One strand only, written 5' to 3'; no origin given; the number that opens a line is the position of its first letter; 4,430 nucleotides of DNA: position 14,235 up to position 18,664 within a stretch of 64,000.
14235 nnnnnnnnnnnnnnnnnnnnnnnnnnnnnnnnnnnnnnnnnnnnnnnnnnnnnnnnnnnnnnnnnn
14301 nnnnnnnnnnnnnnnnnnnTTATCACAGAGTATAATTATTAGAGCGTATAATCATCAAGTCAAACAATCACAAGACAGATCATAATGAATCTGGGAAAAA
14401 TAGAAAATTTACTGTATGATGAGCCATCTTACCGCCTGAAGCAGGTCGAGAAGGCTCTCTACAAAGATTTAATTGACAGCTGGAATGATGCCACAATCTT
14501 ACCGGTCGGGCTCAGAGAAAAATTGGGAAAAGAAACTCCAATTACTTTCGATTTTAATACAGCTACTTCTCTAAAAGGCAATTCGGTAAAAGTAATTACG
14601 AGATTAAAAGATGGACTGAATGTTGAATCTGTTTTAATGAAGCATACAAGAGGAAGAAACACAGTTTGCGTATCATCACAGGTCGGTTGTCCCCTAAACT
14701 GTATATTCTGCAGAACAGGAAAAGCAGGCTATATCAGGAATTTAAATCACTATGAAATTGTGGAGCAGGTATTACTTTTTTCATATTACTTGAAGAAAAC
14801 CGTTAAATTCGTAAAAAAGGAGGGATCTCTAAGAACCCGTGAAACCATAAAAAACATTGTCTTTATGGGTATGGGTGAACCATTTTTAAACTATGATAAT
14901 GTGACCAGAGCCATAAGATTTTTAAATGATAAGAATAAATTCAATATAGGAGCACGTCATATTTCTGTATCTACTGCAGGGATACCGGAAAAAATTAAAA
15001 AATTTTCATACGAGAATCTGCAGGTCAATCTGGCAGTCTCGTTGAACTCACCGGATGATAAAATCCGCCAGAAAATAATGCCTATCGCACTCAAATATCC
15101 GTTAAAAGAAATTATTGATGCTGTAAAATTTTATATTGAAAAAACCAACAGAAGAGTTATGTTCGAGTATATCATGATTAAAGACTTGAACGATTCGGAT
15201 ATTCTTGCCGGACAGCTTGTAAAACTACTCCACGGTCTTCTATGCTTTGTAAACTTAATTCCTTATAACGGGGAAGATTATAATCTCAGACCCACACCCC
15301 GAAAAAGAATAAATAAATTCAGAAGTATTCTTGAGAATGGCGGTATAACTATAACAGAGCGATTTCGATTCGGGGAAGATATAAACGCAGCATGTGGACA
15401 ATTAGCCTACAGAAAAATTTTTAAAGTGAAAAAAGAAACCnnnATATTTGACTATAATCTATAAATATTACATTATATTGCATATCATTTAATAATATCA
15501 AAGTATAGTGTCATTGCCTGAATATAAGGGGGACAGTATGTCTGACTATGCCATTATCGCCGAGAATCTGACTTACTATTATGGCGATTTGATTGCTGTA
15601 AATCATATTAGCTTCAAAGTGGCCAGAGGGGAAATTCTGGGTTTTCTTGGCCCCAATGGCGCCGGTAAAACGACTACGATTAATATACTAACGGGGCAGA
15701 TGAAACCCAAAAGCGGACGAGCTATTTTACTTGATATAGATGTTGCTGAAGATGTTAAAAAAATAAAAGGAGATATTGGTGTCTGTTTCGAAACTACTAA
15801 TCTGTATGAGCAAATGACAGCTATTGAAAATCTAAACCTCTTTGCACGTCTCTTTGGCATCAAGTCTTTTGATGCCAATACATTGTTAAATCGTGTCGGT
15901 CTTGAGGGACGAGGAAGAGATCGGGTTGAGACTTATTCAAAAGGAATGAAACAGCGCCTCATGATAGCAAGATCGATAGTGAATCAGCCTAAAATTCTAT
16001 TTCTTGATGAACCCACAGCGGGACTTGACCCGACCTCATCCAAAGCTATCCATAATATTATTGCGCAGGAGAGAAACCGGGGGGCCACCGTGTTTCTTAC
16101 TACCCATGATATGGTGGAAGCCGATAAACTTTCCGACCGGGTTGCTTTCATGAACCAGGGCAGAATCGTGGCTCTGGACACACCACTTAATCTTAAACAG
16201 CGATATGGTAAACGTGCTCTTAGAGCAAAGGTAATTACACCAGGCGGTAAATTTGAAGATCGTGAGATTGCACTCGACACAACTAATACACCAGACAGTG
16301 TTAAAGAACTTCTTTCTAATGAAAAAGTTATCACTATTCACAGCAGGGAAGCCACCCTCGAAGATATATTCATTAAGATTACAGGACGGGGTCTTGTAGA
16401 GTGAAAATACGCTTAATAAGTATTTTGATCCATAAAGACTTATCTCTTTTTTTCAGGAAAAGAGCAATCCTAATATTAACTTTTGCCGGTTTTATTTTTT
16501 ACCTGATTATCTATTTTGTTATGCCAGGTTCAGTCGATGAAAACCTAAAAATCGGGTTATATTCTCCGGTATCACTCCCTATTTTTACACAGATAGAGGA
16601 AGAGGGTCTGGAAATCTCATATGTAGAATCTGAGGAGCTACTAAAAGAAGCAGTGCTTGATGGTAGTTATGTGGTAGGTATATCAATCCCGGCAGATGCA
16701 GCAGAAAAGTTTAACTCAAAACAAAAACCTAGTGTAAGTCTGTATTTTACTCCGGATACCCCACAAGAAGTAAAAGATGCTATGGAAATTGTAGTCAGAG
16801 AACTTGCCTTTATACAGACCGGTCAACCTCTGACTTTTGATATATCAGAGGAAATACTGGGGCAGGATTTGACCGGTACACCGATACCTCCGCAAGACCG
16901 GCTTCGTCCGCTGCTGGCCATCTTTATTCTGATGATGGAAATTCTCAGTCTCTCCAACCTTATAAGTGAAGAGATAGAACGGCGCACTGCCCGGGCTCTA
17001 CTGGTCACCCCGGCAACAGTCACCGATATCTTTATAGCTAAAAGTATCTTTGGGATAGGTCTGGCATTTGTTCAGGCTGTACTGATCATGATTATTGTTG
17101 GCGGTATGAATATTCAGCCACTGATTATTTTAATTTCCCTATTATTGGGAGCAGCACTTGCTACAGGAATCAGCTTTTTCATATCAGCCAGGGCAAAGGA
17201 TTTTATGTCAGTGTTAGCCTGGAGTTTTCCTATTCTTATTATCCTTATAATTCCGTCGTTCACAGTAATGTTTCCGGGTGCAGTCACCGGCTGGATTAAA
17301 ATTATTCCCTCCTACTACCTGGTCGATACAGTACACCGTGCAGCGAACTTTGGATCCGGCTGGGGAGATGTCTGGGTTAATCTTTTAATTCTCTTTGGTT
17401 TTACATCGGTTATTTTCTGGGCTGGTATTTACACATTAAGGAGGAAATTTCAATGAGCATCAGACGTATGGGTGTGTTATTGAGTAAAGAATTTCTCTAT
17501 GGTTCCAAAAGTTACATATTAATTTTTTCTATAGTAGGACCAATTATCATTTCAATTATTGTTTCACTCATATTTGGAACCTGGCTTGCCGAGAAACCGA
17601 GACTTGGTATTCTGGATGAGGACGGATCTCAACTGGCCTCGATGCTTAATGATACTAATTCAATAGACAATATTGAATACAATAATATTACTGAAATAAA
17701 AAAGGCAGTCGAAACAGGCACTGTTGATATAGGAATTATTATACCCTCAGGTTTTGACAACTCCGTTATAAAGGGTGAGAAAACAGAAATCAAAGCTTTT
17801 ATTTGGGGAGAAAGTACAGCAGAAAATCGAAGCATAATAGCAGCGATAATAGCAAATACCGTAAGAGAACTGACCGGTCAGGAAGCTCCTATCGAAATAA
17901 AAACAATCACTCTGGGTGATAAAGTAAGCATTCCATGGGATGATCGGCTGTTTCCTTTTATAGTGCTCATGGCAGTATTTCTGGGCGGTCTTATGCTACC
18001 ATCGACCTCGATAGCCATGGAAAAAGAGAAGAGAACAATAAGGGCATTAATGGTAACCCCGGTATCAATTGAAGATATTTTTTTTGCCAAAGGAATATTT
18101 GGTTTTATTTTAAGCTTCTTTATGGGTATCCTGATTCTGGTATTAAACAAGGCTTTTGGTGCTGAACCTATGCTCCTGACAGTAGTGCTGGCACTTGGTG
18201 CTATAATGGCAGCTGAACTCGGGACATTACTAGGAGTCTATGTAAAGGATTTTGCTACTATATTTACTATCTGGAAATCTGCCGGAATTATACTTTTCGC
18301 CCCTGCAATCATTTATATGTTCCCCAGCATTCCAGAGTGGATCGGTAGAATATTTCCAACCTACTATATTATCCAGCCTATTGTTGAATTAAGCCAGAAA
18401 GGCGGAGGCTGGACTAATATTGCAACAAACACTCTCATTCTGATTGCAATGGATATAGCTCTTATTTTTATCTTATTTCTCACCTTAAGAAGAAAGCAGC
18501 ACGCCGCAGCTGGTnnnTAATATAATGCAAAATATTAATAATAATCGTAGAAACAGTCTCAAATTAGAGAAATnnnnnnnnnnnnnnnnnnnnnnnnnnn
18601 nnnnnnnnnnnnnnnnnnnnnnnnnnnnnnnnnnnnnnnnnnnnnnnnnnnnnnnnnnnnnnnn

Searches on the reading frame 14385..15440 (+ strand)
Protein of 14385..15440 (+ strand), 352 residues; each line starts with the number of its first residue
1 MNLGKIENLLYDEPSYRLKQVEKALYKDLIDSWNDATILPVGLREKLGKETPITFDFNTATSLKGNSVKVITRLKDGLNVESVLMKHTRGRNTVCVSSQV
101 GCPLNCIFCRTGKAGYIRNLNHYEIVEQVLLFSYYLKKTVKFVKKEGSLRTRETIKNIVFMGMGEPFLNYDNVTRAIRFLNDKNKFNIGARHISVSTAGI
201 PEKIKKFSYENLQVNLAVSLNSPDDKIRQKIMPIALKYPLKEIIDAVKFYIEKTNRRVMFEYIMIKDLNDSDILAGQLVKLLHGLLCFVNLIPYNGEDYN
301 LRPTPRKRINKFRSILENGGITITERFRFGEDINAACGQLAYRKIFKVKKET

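Call 11: search_protein_families(library=pfam, proteins=[window:14385-15440:+], max_evalue=0.001)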
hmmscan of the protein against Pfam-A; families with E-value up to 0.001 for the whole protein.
window:14385-15440:+ (352 aa): 1 family
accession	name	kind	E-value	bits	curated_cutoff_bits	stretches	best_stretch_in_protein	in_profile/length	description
PF04055.27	Radical_SAM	-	3.1e-15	57.2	29.5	1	97-273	2-159/166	Radical SAM superfamily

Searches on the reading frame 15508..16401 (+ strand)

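Call 11: search_protein_families(library=pfam, proteins=[window:15508-16401:+], max_evalue=0.001)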
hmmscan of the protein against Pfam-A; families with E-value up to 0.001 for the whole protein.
window:15508-16401:+ (298 aa): 3 families
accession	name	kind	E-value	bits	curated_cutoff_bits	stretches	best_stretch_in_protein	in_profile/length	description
PF00005.33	ABC_tran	-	7.2e-34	117.8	25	1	32-171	2-137/137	ABC transporter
PF13304.12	AAA_21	-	8.1e-12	46.2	27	1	131-203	226-301/304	AAA domain, putative AbiEii toxin, Type IV TA system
PF00004.35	AAA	-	0.0009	20.1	21.2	0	46-206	3-98/131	ATPase family associated with various cellular activities (AAA)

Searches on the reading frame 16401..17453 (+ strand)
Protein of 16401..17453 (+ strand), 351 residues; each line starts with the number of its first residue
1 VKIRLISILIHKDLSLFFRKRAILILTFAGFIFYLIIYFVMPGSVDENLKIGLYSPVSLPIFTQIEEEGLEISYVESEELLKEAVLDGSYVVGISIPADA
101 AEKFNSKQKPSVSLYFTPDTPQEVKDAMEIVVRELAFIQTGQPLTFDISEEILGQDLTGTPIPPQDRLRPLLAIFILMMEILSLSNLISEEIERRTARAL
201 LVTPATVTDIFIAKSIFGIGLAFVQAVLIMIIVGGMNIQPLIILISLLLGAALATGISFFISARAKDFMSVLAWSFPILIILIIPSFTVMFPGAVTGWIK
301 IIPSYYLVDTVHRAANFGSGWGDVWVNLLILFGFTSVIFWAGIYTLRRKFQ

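Call 11: search_protein_families(library=pfam, proteins=[window:16401-17453:+], max_evalue=0.001)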
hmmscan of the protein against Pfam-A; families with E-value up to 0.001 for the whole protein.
window:16401-17453:+ (351 aa): 3 families
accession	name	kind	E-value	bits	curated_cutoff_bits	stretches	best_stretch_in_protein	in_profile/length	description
PF12698.13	ABC2_membrane_3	-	1.6e-23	83.8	31.6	1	23-344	3-347/347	ABC-2 family transporter protein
PF12679.13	ABC2_membrane_2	-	2.5e-05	24.1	27.2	1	9-287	3-200/283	ABC-2 family transporter protein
PF24686.1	FLQE3_permease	-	0.00015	22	60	1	191-291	69-166/232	Fluoroquinolones export permease protein family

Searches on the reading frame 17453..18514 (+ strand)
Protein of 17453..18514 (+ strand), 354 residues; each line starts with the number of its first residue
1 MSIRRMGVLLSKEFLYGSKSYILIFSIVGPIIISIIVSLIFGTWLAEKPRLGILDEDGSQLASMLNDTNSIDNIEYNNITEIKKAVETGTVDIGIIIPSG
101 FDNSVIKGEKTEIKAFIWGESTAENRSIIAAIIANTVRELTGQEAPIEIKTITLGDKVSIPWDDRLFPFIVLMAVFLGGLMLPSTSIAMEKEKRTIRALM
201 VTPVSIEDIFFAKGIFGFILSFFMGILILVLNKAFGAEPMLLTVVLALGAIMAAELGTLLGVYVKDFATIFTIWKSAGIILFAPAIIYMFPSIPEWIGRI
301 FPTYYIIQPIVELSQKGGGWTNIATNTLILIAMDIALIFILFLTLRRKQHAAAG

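Call 11: search_protein_families(library=pfam, proteins=[window:17453-18514:+], max_evalue=0.001)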
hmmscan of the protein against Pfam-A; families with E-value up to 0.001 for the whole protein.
window:17453-18514:+ (354 aa): 6 families
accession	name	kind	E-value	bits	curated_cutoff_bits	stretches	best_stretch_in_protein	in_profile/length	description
PF12698.13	ABC2_membrane_3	-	1.7e-38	133.1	31.6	1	22-342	3-346/347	ABC-2 family transporter protein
PF12679.13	ABC2_membrane_2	-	2e-08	34.3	27.2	1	45-259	28-159/283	ABC-2 family transporter protein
PF24686.1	FLQE3_permease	-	5.1e-05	23.5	60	1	167-253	46-132/232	Fluoroquinolones export permease protein family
PF13346.12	ABC2_membrane_5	-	0.00048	20.2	25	1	163-252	31-127/205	ABC-2 family transporter protein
PF11133.13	Phage_head_fibr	-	0.00056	19.9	24.6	0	79-132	122-170/277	Head fiber protein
PF12730.13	ABC2_membrane_4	-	0.00096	19.6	27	1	170-265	57-153/179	ABC-2 family transporter protein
